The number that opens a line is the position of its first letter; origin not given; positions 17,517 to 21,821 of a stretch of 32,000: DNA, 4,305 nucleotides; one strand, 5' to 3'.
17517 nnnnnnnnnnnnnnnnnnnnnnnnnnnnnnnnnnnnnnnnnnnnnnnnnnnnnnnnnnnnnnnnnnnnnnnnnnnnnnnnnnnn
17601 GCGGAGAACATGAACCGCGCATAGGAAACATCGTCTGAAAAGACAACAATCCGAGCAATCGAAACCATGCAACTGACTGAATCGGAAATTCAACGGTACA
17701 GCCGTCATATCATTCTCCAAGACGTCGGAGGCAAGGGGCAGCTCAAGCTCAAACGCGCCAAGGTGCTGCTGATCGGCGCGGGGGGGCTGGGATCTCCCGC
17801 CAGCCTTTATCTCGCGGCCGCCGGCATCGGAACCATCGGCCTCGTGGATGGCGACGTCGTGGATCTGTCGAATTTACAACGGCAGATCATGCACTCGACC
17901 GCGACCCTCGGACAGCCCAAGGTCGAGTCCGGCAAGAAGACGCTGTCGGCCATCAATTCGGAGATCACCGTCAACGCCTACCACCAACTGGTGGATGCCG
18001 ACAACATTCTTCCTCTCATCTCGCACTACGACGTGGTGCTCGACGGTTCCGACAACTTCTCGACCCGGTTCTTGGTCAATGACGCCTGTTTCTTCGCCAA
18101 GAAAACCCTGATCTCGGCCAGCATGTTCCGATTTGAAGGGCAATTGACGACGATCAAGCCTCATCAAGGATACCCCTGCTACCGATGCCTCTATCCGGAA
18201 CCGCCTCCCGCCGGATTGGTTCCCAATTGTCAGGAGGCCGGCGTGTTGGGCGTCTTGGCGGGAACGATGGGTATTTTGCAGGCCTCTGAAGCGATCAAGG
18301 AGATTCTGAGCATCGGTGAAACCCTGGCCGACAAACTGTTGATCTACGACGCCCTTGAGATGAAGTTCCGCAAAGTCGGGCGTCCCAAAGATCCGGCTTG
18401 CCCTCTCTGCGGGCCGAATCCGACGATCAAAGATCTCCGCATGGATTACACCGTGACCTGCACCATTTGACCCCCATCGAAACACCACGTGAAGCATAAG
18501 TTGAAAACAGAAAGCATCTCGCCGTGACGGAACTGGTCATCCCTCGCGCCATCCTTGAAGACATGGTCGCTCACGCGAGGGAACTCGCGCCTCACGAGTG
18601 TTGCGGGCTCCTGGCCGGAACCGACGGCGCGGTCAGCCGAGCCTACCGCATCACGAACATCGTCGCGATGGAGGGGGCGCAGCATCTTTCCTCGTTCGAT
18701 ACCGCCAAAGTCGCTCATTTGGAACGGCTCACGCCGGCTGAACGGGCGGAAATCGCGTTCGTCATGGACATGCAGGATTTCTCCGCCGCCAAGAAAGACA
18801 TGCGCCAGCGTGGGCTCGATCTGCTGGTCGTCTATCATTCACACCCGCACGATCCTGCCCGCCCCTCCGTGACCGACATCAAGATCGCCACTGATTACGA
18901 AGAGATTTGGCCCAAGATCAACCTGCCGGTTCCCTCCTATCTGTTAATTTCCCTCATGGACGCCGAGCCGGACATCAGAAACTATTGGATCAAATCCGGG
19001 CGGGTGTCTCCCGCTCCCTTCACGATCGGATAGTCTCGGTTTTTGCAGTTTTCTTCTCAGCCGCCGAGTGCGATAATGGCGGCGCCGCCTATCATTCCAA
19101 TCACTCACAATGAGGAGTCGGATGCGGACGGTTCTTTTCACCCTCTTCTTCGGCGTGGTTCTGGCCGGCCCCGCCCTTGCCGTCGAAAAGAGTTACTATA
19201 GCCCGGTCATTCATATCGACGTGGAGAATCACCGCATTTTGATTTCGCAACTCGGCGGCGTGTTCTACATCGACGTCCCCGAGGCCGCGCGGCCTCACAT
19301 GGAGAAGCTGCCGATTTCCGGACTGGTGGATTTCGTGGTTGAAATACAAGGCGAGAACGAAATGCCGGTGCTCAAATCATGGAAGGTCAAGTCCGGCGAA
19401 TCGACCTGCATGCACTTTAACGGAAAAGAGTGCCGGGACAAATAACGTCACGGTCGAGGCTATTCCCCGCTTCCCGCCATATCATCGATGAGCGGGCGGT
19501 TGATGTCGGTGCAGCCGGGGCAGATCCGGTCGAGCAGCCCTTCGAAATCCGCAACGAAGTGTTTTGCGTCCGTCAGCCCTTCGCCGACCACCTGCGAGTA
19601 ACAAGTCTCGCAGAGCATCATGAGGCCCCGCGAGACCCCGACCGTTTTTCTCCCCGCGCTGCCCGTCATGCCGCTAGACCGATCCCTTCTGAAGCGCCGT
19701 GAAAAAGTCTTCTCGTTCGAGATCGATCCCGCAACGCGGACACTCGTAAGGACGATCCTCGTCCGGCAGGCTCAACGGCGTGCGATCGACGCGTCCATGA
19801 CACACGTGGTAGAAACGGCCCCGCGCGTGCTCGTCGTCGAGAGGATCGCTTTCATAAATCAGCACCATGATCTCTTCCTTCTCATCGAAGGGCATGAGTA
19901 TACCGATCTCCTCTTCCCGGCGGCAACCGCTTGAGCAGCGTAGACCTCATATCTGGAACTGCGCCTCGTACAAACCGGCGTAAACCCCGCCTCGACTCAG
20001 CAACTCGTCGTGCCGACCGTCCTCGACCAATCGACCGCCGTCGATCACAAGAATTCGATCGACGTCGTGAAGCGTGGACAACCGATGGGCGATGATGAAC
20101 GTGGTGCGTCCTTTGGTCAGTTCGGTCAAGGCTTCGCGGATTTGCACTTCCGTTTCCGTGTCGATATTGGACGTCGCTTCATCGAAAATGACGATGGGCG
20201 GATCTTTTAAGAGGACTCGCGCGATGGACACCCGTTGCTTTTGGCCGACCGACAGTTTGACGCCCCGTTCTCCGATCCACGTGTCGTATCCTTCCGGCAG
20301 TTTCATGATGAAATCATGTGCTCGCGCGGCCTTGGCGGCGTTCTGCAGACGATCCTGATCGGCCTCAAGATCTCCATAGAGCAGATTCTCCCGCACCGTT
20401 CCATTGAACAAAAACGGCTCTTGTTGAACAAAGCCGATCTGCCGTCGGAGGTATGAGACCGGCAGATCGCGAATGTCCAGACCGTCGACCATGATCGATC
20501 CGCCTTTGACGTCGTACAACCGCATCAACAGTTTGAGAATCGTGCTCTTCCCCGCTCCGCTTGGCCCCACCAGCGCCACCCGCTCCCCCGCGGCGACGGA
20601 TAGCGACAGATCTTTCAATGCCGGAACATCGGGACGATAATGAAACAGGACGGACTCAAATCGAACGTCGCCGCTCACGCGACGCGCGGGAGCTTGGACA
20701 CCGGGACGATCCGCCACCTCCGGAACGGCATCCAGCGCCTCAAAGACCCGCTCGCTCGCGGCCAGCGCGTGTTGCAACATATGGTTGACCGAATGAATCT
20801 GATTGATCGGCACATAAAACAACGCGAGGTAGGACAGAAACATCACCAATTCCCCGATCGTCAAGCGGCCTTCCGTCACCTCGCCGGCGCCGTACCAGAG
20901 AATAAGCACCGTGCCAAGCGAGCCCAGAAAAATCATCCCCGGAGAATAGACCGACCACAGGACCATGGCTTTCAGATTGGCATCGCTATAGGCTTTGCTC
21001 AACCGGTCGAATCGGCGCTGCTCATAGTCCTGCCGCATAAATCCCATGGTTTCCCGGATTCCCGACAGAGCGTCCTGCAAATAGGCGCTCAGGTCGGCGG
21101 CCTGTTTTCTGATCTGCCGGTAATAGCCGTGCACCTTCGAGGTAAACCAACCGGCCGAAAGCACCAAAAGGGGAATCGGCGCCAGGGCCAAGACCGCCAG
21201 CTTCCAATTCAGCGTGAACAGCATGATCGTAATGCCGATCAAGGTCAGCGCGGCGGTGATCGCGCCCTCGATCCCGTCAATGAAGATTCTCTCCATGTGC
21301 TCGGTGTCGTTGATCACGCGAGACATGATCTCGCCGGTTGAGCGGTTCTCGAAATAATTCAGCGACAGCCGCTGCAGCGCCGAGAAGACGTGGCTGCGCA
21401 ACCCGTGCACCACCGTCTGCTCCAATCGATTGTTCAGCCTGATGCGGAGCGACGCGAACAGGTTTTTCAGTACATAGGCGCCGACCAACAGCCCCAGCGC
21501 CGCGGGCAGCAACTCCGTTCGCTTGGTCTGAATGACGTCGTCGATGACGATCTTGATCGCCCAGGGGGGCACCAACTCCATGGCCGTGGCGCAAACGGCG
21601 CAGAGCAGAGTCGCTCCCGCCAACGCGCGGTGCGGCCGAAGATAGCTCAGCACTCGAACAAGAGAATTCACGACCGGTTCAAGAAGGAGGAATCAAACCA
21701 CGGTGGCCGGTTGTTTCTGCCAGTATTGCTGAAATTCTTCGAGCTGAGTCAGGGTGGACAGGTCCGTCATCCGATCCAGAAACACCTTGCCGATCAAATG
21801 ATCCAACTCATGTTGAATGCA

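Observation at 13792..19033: Two tandem Ubl-carrier / E1 / PLP-enzyme modules closed by one JAMM peptidase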

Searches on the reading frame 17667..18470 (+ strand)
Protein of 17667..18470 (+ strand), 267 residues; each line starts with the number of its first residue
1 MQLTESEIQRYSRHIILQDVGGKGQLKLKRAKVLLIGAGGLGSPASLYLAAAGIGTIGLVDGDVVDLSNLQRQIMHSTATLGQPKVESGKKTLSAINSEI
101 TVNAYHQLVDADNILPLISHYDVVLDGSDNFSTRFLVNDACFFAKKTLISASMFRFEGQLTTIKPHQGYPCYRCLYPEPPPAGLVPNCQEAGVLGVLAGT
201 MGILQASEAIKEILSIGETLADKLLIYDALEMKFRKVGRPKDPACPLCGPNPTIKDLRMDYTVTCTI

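Call 3: search_protein_families(library=pfam, proteins=[window:17667-18470:+], max_evalue=0.01)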
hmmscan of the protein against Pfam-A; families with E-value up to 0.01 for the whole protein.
window:17667-18470:+ (267 aa): 1 family
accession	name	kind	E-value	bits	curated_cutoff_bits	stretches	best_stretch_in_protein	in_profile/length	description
PF00899.27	ThiF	-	1.5e-79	267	28.1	1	11-246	1-237/238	ThiF family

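Call 4: search_protein_families(library=ncbifam, proteins=[window:17667-18470:+], max_evalue=0.01)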
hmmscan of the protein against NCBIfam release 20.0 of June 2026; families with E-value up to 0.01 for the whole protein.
window:17667-18470:+ (267 aa): 22 families
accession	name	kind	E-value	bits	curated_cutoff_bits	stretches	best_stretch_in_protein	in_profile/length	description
NF006444.0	PRK08762.1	equivalog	3.8e-115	384.6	449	1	3-266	120-384/387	molybdopterin-synthase adenylyltransferase MoeB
NF005646.0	PRK07411.1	equivalog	1.8e-96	323.6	633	1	1-265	9-265/390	molybdopterin-synthase adenylyltransferase MoeB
NF005902.0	PRK07878.1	equivalog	2.2e-95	319.8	647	1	2-266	14-274/392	adenylyltransferase/sulfurtransferase MoeZ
NF047750.1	SAMPActivE1UbaA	equivalog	1.4e-94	316.4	450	1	3-267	5-267/270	SAMP-activating enzyme E1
NF004281.0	PRK05690.1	subfamily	1.1e-93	313.1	266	1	2-249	4-249/250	molybdopterin-synthase adenylyltransferase MoeB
TIGR02356.1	adenyl_thiF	equivalog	2.5e-75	252.3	275.25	1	10-212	1-202/203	thiazole biosynthesis adenylyltransferase ThiF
TIGR02355.1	moeB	equivalog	2.3e-73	246.5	376.55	1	7-248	1-240/240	molybdopterin-synthase adenylyltransferase MoeB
NF004111.0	PRK05600.1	equivalog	1.9e-67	228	437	1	1-246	12-259/371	ThiF family adenylyltransferase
NF006204.0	PRK08328.1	equivalog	2.7e-47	161.3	339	1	3-234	2-226/231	hypothetical protein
NF009123.0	PRK12475.1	subfamily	1.8e-44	152.4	510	1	9-258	3-253/338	MoeB/ThiF family adenylyltransferase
NF006395.0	PRK08644.1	equivalog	6.8e-29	101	159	1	18-152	18-153/215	sulfur carrier protein ThiS adenylyltransferase ThiF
TIGR02354.1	thiF_fam2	equivalog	4.9e-23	82.1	152.2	1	25-154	16-146/200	thiamine biosynthesis protein ThiF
NF006077.0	PRK08223.1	equivalog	7.3e-18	64.5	266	1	23-135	21-135/296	hypothetical protein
NF011696.0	PRK15116.1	equivalog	9.3e-16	58.3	304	1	8-141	10-142/268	tRNA cyclic N6-threonylcarbamoyladenosine(37) synthase TcdA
TIGR01408.1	Ube1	subfamily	1.8e-14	52.4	750.05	1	20-167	409-565/1008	ubiquitin-activating enzyme E1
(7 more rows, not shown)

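Call 77: search_protein_families(library=padloc, proteins=[window:17667-18470:+], max_evalue=0.001)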
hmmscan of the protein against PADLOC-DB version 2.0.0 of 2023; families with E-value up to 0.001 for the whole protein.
window:17667-18470:+ (267 aa): 32 families (the best 25 are shown)
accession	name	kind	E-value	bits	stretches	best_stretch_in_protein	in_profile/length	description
PDLC00829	E1-E2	-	3.8e-19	67.1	1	27-173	168-317/426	E1-E2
PDLC00844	E1-E2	-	2.3e-16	57.5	1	25-155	271-402/489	E1-E2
PDLC00847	E1-E2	-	5.8e-16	56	1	27-164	283-419/523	E1-E2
PDLC00837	E1-E2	-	5.4e-15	53.1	1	2-187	299-491/593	E1-E2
PDLC00828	E1-E2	-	7.2e-15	53.2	1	27-175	172-323/431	E1-E2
PDLC00855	E1-E2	-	2.9e-14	51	1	26-154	298-432/579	E1-E2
PDLC00848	E1-E2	-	3.2e-14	50.1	1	23-153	367-498/607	E1-E2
PDLC00856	E1-E2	-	5.9e-14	49.5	1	28-139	320-431/573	E1-E2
PDLC00839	E1-E2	-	2.7e-13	47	1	25-153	365-494/602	E1-E2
PDLC00843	E1-E2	-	3.4e-13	47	1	6-125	296-412/575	E1-E2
PDLC00832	E1-E2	-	2.5e-12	43.8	1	5-111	313-418/588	E1-E2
PDLC00850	E1-E2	-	1.4e-11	41.6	1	14-129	299-407/566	E1-E2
PDLC00836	E1-E2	-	2.1e-11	41.2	1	26-107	337-418/602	E1-E2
PDLC00830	E1-E2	-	2.6e-10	37.2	1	16-125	298-404/551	E1-E2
PDLC00826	E1-E2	-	1.5e-09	35.2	1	22-135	326-440/576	E1-E2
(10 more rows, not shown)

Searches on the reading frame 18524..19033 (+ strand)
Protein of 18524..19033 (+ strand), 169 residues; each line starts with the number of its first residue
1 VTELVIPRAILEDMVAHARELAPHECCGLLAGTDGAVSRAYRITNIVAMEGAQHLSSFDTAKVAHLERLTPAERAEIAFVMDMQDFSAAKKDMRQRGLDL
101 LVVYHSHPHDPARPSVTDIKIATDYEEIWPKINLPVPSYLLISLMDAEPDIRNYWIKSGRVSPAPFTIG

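Call 3: search_protein_families(library=pfam, proteins=[window:18524-19033:+], max_evalue=0.01)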
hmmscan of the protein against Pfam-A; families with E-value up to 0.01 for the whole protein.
window:18524-19033:+ (169 aa): 2 families
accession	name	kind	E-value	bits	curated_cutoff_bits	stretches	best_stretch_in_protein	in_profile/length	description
PF14464.11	Prok-JAB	-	1.9e-21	76.5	25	1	8-156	2-113/114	Prokaryotic homologs of the JAB domain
PF01398.27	JAB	-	1.5e-05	25.2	22.5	1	4-130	6-116/117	JAB1/Mov34/MPN/PAD-1 ubiquitin protease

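Call 4: search_protein_families(library=ncbifam, proteins=[window:18524-19033:+], max_evalue=0.01)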
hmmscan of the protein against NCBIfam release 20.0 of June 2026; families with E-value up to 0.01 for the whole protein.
window:18524-19033:+ (169 aa): 2 families
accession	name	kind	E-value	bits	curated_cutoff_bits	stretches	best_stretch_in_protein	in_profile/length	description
NF041370.1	desamp_Halo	equivalog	1.9e-14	53.7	130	1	4-126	1-103/133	desampylase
NF000642.1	PRK00024.1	equivalog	0.0099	15.6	180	0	101-137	157-193/212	RadC family protein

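Call 21: search_solved_structures(query=window:18524-19033:+, max_evalue=0.01, show_alignments=2)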
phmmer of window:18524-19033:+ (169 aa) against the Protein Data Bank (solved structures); distinct sequences matched with E-value up to 0.01: 4.
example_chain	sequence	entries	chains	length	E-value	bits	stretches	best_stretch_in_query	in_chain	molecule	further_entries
2kks_A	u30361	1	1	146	3.5e-14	56.3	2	72-157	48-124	Uncharacterized protein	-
2kcq_A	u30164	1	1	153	5e-11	46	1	62-155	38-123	Mov34/MPN/PAD-1 family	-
5lda_A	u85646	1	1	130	0.003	20.8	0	76-133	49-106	JAMM1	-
5ld9_A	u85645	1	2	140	0.006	19.8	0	76-133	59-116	JAMM1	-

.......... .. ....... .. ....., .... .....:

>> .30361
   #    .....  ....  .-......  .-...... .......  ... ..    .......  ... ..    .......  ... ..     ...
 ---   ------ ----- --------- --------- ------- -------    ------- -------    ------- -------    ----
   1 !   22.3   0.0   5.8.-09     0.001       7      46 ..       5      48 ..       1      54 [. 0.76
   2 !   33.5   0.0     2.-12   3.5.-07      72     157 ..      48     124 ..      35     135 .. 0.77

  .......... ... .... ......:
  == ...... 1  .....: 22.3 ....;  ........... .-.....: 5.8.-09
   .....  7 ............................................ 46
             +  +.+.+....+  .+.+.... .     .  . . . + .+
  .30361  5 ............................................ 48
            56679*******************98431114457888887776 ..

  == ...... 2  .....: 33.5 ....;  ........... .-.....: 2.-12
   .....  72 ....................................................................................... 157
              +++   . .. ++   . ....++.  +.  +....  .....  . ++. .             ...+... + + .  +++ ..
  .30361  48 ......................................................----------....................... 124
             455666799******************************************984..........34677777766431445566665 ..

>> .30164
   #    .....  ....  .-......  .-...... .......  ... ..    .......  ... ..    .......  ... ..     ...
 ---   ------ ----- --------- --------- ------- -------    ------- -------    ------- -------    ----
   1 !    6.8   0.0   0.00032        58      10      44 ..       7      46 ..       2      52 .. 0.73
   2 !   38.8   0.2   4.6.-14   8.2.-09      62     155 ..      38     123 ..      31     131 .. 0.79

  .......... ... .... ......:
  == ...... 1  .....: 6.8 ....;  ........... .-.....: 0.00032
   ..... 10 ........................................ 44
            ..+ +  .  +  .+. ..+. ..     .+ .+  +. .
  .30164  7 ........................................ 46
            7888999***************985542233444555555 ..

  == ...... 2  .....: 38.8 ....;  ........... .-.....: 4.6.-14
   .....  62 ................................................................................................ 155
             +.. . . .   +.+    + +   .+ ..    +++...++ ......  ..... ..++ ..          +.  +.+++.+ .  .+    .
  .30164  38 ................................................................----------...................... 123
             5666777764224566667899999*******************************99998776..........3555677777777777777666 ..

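Call 77: search_protein_families(library=padloc, proteins=[window:18524-19033:+], max_evalue=0.001)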
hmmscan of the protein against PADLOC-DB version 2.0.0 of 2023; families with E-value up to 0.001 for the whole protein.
window:18524-19033:+ (169 aa): 2 families
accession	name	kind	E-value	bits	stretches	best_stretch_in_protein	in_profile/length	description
PDLC00900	JAB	-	3.5e-06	25.2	1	71-126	62-115/159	JAB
PDLC00890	JAB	-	3.7e-05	21.3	0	103-154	93-144/157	JAB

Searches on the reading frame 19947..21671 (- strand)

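Call 78: search_protein_families(library=pfam, proteins=[window:19947-21671:-], max_evalue=0.001)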
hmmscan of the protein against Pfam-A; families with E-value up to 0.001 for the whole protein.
window:19947-21671:- (574 aa): 4 families
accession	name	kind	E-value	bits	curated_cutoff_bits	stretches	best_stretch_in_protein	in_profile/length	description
PF00664.28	ABC_membrane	-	8.1e-51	173.7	28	1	21-288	4-273/274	ABC transporter transmembrane region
PF00005.33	ABC_tran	-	2.4e-34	119.3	25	1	352-501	1-137/137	ABC transporter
PF02463.25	SMC_N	-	3e-05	24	40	0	472-542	136-210/220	RecF/RecN/SMC N terminal domain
PF13304.12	AAA_21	-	0.0009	19.8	27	0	366-388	3-25/304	AAA domain, putative AbiEii toxin, Type IV TA system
